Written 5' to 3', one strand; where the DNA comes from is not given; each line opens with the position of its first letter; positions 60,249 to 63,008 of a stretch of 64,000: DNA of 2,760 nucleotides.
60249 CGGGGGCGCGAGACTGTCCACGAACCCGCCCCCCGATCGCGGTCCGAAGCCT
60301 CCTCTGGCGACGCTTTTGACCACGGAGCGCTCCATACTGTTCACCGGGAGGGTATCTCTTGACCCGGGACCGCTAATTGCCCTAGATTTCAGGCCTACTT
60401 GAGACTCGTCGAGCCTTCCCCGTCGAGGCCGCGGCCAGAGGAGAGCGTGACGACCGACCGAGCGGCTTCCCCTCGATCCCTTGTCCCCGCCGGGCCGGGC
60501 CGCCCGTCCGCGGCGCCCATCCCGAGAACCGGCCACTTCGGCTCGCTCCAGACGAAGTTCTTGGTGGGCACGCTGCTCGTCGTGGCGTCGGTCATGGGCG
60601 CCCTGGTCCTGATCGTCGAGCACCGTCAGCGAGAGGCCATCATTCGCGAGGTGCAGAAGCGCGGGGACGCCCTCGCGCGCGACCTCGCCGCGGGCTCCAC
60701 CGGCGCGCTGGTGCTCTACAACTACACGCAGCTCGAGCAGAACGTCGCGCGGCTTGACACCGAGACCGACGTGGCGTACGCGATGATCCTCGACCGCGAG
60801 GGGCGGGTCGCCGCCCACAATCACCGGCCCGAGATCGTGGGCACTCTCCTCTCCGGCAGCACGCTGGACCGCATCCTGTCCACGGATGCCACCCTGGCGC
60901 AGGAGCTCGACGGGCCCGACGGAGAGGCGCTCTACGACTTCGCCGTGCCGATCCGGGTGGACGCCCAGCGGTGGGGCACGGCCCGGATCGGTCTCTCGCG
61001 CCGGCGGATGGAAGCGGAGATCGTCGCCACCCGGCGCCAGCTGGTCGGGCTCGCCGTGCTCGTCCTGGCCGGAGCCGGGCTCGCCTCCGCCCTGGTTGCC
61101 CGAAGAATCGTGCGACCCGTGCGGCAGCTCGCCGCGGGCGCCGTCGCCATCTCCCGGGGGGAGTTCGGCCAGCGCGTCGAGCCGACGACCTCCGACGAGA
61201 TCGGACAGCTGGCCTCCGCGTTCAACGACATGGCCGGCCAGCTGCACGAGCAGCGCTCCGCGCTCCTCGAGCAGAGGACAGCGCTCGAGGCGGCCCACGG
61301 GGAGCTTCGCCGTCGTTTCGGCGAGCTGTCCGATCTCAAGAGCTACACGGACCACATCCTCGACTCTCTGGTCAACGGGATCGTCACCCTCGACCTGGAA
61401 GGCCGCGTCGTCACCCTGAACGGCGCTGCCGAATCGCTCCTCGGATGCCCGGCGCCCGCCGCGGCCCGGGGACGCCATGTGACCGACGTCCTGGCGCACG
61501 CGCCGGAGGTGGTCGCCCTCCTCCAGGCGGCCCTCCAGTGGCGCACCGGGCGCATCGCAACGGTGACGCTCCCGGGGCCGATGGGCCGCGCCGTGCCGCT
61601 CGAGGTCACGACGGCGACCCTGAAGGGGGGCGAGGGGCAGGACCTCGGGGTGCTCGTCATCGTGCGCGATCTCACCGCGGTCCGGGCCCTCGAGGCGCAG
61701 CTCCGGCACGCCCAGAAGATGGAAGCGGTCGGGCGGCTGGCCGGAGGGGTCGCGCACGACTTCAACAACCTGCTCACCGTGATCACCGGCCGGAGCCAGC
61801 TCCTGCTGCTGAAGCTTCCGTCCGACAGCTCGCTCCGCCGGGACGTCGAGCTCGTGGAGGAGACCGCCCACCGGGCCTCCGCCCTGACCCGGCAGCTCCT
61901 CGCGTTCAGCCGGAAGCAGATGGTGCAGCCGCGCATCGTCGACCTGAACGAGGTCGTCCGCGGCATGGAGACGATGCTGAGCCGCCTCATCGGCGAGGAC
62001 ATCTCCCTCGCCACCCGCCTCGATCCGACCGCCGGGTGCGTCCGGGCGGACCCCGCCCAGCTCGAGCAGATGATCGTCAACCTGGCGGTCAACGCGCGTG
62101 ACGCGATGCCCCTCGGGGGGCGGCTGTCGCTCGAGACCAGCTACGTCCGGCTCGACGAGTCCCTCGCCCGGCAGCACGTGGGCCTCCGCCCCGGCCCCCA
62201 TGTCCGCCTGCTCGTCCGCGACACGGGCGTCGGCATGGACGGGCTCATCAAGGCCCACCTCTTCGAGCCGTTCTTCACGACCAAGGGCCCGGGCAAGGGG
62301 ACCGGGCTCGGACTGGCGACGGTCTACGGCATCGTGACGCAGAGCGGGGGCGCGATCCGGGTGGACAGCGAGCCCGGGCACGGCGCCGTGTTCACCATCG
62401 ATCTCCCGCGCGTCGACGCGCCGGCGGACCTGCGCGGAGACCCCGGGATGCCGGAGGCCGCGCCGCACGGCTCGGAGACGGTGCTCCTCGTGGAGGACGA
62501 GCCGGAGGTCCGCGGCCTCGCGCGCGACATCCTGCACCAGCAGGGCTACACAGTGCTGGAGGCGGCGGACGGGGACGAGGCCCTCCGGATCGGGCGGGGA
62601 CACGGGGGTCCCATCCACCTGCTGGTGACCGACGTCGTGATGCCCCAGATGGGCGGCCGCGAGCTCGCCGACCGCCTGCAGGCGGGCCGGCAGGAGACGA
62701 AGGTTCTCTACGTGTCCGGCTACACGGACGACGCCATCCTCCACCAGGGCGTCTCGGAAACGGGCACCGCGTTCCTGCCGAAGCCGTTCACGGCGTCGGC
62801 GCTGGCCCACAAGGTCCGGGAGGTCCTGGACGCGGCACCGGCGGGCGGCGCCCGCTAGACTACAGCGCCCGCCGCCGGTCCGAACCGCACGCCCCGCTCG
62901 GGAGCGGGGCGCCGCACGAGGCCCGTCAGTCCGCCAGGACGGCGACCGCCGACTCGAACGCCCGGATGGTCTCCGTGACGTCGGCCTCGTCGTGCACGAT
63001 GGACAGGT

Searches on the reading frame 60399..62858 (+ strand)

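Call 10: search_protein_families(library=pfam, proteins=[window:60399-62858:+], max_evalue=0.01)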
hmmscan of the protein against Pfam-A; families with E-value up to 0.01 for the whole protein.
window:60399-62858:+ (819 aa): 10 families
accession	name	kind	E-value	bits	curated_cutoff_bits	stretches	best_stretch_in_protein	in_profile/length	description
PF00072.30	Response_reg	-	4.5e-19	69.1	30.2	1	695-806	1-110/111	Response regulator receiver domain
PF02518.31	HATPase_c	-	6.7e-19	68.8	26.4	1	551-671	2-109/111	Histidine kinase-, DNA gyrase B-, and HSP90-like ATPase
PF00672.30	HAMP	-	1e-17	64.6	25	1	232-284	1-53/53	HAMP domain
PF17203.10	sCache_3_2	-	4.8e-16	59.5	28.4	1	77-209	2-136/140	Single cache domain 3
PF08448.16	PAS_4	-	7.6e-14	52.3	23.1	1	321-429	1-109/110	PAS fold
PF00989.32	PAS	-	3.3e-12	46.8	22.6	1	318-424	4-112/113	PAS fold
PF00512.31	HisKA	-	3.6e-09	37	26.9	1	445-507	3-64/66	His Kinase A (phospho-acceptor) domain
PF13426.13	PAS_9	-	2.8e-08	34.4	27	1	326-427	2-103/103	PAS domain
PF13188.13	PAS_8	-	0.00028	21.1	21.8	1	320-364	6-50/65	PAS domain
PF12860.13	PAS_7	-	0.00081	20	27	1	321-369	1-49/115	PAS fold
